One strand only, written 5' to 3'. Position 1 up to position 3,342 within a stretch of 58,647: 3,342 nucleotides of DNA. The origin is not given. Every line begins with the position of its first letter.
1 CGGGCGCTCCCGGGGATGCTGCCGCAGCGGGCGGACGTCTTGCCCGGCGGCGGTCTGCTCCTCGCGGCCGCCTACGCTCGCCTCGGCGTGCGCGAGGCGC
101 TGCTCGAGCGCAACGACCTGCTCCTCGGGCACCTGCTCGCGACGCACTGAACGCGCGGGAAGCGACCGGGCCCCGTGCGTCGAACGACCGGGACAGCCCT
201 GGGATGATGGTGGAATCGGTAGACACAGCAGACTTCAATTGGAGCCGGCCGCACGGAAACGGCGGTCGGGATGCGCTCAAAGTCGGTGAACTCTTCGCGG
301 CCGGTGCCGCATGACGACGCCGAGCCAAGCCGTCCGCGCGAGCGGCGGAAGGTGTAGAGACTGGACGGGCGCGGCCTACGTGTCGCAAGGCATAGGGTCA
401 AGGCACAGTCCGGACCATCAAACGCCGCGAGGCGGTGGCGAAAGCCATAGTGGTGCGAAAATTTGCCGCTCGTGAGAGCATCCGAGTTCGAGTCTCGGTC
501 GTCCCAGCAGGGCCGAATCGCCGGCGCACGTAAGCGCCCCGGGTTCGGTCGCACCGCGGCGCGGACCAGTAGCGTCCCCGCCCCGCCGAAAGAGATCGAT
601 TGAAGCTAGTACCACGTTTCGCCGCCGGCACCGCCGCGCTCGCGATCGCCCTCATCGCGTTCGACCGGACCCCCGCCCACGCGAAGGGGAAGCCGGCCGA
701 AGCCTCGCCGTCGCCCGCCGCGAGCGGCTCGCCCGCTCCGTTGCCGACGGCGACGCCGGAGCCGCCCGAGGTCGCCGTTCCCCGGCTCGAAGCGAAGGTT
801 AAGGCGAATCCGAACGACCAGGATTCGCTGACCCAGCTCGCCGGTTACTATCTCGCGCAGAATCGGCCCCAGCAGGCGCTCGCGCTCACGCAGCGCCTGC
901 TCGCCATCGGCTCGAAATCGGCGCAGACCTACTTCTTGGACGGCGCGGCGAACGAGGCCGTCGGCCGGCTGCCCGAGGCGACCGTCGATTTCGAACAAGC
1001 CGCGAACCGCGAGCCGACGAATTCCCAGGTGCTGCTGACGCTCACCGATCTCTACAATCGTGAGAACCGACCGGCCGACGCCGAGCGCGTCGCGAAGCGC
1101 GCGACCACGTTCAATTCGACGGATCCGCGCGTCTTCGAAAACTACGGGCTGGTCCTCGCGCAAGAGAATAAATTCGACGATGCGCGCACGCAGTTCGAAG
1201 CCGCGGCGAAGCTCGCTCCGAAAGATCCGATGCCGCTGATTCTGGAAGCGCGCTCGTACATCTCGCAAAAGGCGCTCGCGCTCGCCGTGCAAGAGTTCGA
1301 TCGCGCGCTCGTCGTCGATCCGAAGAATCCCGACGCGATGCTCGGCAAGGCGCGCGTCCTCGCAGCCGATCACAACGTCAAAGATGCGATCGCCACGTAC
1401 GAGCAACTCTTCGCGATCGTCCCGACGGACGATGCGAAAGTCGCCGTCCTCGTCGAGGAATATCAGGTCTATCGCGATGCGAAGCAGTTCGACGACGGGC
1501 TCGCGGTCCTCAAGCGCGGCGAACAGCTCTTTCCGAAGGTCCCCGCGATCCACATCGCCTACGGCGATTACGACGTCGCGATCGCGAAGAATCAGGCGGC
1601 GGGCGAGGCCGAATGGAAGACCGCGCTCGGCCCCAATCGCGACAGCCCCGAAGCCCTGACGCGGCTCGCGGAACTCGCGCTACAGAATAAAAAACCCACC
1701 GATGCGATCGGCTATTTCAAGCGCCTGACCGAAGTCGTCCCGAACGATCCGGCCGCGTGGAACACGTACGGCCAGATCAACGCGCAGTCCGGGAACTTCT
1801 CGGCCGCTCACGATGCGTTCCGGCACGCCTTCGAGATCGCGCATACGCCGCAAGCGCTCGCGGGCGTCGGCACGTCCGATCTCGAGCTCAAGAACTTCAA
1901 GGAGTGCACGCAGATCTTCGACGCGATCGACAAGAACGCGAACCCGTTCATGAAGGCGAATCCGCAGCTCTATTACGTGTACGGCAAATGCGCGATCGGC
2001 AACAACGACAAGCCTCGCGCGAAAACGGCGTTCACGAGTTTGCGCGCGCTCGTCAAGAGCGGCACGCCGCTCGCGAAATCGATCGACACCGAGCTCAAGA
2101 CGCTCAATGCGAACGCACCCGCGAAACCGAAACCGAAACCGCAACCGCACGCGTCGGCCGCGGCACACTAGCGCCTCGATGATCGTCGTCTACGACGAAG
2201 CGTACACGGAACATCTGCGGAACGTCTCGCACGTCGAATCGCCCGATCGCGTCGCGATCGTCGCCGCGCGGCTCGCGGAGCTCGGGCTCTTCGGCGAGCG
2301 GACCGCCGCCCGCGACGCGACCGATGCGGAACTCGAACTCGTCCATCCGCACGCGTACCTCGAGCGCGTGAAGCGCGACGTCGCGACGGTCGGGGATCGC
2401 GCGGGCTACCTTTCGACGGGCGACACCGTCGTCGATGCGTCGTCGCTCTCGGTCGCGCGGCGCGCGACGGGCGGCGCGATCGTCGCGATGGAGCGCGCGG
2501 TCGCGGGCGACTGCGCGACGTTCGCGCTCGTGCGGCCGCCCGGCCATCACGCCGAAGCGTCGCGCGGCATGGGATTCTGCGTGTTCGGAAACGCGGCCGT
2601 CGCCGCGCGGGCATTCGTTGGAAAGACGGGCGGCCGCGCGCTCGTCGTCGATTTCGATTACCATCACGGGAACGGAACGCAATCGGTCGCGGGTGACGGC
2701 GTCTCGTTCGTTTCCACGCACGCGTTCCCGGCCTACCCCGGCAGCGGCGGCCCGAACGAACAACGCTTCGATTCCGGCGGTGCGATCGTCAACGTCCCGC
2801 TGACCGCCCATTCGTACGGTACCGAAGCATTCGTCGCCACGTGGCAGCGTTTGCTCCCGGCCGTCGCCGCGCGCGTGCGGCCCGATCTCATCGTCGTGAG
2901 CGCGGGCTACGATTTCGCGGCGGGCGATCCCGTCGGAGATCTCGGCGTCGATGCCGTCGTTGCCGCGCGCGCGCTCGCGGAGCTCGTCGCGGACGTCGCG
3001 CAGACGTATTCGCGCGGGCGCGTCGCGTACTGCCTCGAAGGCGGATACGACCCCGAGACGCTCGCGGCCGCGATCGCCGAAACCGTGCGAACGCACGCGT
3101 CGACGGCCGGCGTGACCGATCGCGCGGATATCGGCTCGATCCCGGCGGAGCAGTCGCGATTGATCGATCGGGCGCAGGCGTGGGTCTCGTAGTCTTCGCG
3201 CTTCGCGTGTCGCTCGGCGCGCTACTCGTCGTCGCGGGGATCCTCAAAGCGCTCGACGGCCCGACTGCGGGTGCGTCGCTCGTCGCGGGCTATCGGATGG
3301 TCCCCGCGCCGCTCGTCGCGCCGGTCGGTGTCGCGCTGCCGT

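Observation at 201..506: tRNA-Leu(UAA) interrupted by a compact ORF-less group I intron in a GC-rich, apparently non-cyanobacterial context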

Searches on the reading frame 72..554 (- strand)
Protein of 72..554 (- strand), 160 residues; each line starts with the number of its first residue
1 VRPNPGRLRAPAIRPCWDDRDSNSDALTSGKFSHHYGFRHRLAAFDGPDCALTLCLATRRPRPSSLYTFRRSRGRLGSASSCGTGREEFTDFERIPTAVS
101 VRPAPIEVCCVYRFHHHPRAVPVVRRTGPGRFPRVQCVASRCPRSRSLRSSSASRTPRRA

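Call 54: search_protein_families(library=pfam, proteins=[window:72-554:-], max_evalue=0.00001)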
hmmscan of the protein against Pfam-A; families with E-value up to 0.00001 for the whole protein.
window:72-554:- (160 aa): 0 families

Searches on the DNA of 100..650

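Call 4: search_rna_families(source=window, start=100, end=650, threshold=evalue, max_evalue=10, show_alignments=4)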
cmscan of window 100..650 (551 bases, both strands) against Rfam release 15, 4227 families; matches with E-value up to 10: 1.
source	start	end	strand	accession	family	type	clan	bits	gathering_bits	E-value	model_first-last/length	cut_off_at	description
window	233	316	-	RF00706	mir-263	Gene; miRNA;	CL00093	12.5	51.3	6.8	1-86/86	no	mir-263 microRNA precursor family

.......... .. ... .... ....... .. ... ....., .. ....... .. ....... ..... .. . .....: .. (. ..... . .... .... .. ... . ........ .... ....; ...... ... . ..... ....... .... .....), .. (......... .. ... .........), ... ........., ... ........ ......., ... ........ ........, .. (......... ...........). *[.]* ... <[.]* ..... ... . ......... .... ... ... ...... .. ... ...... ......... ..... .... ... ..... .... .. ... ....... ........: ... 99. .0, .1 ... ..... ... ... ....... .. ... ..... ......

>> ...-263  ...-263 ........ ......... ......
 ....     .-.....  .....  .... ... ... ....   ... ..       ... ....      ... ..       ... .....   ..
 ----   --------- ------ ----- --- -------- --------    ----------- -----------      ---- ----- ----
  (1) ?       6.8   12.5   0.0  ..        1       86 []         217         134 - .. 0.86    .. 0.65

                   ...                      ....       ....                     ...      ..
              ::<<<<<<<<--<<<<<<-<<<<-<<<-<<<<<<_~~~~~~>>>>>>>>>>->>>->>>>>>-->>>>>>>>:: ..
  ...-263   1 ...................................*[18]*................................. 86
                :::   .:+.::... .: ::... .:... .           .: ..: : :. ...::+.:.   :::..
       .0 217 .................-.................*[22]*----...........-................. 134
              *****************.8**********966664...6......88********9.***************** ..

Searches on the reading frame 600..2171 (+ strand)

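Call 8: search_protein_families(library=pfam, proteins=[window:600-2171:+])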
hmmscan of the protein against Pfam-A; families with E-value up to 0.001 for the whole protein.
window:600-2171:+ (523 aa): 19 families
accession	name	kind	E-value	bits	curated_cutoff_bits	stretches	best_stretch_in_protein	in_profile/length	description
PF14559.12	TPR_19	-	5.3e-32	110.4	25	4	221-281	2-61/68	Tetratricopeptide repeat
PF13428.12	TPR_14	-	9.7e-30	100.4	23.5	1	350-393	1-44/44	Tetratricopeptide repeat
PF07719.23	TPR_2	-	1e-27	94.3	27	1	177-209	2-34/34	Tetratricopeptide repeat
PF13371.12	TPR_9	-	2.3e-23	82.4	35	2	358-418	3-61/73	Tetratricopeptide repeat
PF13432.12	TPR_16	-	3.1e-22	79.1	32.7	4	355-408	2-55/65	Tetratricopeptide repeat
PF13431.12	TPR_17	-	6.4e-21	73.3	24.4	0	68-94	7-33/34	Tetratricopeptide repeat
PF23914.1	TPR_CcmH_CycH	-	2.7e-16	60.3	42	0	93-209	36-154/158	Cytochrome c-type biogenesis protein H TPR domain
PF12895.13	ANAPC3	-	8.6e-15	55.2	27.2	0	367-441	6-80/82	Anaphase-promoting complex, cyclosome, subunit 3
PF00515.34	TPR_1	-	7.5e-14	51.3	27.8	0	350-382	1-33/34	Tetratricopeptide repeat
PF25063.1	ARM_TT21_C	-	4.5e-13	50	35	1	145-208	98-161/209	Tetratricopeptide repeat protein 21 C-terminal ARM domain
PF25062.1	ARM_TT21_N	-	3.6e-12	47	40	1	83-276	3-200/222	Tetratricopeptide repeat protein 21 N-terminal ARM repeat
PF13424.12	TPR_12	-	5.6e-12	46.1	30.1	1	351-414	4-75/77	Tetratricopeptide repeat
PF13181.12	TPR_8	-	2.7e-11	43.1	25.7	0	177-209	2-34/34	Tetratricopeptide repeat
PF13414.12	TPR_11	-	2.4e-09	37.2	26.8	0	218-248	2-32/42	TPR repeat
PF13174.12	TPR_6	-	4.3e-07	30.6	26.3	0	351-382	1-32/33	Tetratricopeptide repeat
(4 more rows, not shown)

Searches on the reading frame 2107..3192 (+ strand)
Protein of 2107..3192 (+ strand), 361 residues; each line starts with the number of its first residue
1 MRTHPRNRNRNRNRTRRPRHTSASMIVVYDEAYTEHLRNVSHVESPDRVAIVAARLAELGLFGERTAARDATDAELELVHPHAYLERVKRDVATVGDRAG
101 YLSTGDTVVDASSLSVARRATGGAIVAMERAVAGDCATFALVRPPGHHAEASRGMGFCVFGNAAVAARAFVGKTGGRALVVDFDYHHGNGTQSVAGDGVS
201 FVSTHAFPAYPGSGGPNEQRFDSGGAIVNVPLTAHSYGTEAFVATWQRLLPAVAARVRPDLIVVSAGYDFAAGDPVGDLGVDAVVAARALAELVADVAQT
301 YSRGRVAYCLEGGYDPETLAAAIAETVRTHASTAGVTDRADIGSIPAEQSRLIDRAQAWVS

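Call 8: search_protein_families(library=pfam, proteins=[window:2107-3192:+])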
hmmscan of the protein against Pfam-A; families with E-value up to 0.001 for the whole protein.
window:2107-3192:+ (361 aa): 1 family
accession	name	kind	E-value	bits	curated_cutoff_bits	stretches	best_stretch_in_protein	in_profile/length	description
PF00850.24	Hist_deacetyl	-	1.6e-65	221.8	27.9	1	42-328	1-296/298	Histone deacetylase domain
